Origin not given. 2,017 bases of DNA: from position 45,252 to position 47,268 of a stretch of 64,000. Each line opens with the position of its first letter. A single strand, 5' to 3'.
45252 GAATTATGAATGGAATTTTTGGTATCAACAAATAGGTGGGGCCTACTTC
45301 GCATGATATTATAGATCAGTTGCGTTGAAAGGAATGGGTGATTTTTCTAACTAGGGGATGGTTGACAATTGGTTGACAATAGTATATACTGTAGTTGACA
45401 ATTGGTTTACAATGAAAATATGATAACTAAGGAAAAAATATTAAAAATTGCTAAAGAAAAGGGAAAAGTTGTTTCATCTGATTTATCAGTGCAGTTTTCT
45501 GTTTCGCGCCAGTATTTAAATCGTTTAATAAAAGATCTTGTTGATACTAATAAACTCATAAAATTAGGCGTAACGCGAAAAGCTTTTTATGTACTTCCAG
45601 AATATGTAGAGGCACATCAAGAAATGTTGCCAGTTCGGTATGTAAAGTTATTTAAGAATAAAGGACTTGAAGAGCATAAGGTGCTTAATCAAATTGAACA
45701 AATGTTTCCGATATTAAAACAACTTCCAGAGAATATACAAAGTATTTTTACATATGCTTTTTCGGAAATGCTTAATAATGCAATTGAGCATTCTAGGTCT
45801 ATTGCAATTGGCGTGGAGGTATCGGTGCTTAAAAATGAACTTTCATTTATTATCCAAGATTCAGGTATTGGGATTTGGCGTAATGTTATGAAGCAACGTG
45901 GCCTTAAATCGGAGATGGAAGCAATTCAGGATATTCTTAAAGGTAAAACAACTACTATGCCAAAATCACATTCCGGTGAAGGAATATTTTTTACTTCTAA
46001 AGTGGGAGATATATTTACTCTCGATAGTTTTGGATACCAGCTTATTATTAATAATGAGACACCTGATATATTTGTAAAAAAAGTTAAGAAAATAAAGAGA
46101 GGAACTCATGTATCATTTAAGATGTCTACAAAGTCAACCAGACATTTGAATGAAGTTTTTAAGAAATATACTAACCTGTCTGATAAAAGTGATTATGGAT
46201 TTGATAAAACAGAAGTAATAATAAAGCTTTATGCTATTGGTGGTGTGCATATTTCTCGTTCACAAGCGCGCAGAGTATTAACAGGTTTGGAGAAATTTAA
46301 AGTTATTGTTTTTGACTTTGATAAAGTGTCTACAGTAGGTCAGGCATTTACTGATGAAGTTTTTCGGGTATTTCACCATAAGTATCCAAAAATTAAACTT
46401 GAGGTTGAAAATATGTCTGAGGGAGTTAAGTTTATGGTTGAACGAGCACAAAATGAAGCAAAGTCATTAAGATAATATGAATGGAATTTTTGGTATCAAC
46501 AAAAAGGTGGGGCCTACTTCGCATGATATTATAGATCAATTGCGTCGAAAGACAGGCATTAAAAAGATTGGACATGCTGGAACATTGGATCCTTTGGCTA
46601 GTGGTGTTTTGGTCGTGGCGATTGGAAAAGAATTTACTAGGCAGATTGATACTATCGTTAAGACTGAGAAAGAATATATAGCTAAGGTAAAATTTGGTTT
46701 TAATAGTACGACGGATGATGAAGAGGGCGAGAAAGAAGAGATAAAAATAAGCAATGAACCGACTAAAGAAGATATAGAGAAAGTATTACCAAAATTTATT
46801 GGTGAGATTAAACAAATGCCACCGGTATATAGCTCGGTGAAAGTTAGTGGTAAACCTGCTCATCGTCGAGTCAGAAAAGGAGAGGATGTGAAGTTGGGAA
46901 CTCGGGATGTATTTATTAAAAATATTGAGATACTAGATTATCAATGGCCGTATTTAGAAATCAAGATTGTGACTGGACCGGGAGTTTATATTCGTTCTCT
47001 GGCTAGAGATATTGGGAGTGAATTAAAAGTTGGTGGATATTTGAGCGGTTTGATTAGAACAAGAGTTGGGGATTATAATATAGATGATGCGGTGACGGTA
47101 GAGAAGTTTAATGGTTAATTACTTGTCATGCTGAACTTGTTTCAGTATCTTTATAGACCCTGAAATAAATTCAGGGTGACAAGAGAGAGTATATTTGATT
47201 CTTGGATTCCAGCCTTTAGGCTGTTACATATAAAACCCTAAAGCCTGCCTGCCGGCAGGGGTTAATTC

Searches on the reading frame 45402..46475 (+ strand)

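Call 38: search_protein_families(library=pfam, proteins=[window:45402-46475:+], max_evalue=0.001)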
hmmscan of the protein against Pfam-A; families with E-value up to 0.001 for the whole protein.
window:45402-46475:+ (357 aa): 2 families
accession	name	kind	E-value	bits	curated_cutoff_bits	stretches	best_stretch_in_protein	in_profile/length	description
PF14213.11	DUF4325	-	8.7e-13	48.2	23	1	288-342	1-63/64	STAS-like domain of unknown function (DUF4325)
PF02518.31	HATPase_c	-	2.9e-05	24.9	26.4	1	117-177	7-56/111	Histidine kinase-, DNA gyrase B-, and HSP90-like ATPase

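Call 84: search_protein_families(library=phrogs, proteins=[window:45402-46475:+], max_evalue=0.001)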
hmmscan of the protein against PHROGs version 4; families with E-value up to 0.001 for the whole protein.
window:45402-46475:+ (357 aa): 1 family
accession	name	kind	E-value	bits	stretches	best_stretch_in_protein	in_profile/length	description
phrog_3364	-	unknown function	3.5e-10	40.7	1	63-195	102-238/304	-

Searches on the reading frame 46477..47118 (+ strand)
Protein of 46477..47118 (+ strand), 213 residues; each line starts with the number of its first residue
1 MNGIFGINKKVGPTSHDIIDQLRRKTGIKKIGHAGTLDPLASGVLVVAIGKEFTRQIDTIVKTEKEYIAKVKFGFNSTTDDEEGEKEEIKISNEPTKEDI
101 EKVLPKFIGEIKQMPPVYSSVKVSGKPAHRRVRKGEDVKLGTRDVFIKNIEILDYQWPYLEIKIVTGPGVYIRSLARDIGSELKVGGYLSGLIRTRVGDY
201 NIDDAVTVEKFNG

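Call 38: search_protein_families(library=pfam, proteins=[window:46477-47118:+], max_evalue=0.001)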
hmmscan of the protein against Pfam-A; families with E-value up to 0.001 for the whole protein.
window:46477-47118:+ (213 aa): 3 families
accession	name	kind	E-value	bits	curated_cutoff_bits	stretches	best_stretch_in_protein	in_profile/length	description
PF01509.24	TruB_N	-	6.3e-46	156.9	27.3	1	23-172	1-149/149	TruB family pseudouridylate synthase (N terminal domain)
PF16198.10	TruB_C_2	-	8e-08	32.8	29.3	1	173-211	1-39/66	tRNA pseudouridylate synthase B C-terminal domain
PF00849.27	PseudoU_synth_2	-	2e-05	25.3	26.8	1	19-131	27-119/152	RNA pseudouridylate synthase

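Call 54: find_encoding_contigs(protein=window:46477-47118:+, flank=5000, max_places=10)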
Protein window:46477-47118:+ (213 aa): 3 contigs read that carry it; 1 place shown.
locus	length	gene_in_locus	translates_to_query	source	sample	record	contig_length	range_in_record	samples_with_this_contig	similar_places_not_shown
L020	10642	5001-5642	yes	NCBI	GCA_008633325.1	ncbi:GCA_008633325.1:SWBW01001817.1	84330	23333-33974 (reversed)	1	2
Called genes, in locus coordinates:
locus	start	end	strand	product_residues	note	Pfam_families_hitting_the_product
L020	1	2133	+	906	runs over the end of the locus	PF03699:UPF0182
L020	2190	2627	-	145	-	-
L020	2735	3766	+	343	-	-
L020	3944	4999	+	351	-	PF14213:DUF4325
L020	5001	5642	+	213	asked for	PF00849:PseudoU_synth_2 (weak), PF01509:TruB_N, PF16198:TruB_C_2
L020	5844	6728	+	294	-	PF00781:DAGK_cat, PF19279:YegS_C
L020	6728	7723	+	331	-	PF00149:Metallophos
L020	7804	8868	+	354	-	PF00478:IMPDH, PF01070:FMN_dh (weak), PF03060:NMO (weak)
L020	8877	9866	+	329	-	PF00962:A_deaminase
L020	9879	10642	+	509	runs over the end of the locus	PF00117:GATase, PF07722:Peptidase_C26, PF02540:NAD_synthase (weak), PF02568:ThiI (weak), PF00958:GMP_synt_C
